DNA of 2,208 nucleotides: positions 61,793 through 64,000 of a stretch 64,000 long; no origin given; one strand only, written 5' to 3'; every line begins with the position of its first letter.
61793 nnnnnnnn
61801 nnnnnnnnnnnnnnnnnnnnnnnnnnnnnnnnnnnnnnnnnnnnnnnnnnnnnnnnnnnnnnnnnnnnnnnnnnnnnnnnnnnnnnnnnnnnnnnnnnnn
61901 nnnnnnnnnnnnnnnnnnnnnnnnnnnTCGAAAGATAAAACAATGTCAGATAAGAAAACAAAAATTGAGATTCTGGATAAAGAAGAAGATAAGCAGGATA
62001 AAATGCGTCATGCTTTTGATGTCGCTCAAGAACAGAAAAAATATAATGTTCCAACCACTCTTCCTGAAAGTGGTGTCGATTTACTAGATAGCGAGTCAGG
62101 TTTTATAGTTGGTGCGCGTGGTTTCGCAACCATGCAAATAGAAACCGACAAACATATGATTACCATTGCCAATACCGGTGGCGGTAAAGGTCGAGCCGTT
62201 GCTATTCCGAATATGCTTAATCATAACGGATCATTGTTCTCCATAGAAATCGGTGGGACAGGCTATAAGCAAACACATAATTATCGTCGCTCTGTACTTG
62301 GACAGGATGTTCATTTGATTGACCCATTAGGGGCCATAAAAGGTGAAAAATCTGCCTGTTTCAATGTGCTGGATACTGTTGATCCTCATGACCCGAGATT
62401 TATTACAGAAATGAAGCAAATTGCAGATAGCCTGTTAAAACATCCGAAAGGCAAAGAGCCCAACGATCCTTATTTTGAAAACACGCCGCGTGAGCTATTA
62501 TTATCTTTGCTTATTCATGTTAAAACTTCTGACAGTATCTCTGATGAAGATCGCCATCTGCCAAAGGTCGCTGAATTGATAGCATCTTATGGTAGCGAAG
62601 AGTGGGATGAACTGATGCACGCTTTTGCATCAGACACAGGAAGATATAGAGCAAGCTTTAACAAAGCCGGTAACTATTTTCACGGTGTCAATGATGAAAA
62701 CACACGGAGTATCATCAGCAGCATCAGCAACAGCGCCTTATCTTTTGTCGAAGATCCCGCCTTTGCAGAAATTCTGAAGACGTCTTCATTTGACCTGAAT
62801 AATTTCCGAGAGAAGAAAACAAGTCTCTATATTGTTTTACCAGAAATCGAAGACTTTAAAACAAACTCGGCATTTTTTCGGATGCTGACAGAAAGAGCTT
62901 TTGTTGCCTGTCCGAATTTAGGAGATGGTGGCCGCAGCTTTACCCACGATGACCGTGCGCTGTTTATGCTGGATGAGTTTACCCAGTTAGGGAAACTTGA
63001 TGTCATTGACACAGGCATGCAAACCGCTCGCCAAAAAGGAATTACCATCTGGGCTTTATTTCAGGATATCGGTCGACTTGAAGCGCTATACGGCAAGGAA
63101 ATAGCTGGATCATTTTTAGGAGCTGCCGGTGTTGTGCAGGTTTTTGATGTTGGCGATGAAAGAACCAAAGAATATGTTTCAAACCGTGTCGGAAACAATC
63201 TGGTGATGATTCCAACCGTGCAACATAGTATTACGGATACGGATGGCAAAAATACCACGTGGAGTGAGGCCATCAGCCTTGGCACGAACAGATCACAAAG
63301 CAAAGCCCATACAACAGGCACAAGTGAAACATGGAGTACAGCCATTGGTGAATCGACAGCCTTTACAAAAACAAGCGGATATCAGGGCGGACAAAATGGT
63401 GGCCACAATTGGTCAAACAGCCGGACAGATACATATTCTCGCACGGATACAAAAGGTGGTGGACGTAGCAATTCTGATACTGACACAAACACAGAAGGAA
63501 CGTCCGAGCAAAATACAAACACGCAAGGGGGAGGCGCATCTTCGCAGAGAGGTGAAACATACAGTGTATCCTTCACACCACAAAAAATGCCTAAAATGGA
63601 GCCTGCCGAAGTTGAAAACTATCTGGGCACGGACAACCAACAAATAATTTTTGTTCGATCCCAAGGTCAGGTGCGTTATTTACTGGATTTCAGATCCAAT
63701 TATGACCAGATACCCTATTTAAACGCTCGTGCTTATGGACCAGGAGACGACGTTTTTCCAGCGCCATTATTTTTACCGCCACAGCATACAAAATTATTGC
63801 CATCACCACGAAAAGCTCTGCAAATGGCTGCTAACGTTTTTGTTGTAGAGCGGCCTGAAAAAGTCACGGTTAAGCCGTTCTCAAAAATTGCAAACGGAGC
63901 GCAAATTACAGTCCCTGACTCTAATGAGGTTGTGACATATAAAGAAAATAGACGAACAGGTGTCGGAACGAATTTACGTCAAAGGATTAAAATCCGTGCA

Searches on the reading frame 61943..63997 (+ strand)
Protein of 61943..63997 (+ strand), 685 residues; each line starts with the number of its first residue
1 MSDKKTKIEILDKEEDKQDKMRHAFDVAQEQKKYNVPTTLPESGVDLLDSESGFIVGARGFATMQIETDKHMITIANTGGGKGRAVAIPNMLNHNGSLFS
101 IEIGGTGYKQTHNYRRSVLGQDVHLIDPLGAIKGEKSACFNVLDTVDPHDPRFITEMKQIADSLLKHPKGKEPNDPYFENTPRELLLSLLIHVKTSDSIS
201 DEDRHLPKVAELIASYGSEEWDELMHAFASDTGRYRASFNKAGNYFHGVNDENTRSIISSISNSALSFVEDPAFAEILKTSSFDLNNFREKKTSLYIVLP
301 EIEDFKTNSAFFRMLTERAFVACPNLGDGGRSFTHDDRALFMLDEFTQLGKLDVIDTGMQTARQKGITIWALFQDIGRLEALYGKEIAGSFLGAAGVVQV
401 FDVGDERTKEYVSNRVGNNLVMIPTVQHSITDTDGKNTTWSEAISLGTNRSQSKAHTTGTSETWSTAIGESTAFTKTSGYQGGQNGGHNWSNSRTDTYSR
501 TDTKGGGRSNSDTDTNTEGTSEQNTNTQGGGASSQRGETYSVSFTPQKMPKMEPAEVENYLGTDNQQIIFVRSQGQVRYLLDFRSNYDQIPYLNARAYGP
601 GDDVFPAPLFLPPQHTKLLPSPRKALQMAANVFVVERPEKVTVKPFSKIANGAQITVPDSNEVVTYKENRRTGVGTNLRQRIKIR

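Call 84: search_protein_families(library=pfam, proteins=[window:61943-63997:+], max_evalue=0.001)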
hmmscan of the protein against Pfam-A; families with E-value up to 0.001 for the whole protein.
window:61943-63997:+ (685 aa): 3 families
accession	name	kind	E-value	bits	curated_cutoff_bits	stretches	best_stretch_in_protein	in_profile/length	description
PF02534.20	T4SS-DNA_transf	-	1.4e-52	179.6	20.1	1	65-440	44-405/468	Type IV secretory system Conjugative DNA transfer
PF12696.13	TraG-D_C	-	1.4e-18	67.5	22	1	339-437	2-100/126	TraM recognition site of TraD and TraG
PF10412.15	TrwB_AAD_bind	-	4.3e-17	62.5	20.5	1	156-438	89-345/387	Type IV secretion-system coupling protein DNA-binding domain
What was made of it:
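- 61943..64000 (+): Context: type IV secretion coupling protein gene, running off the window end. T4SS-DNA_transf E = 1.4e-52; also TraG-D_C and TrwB_AAD_bind (call 84).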
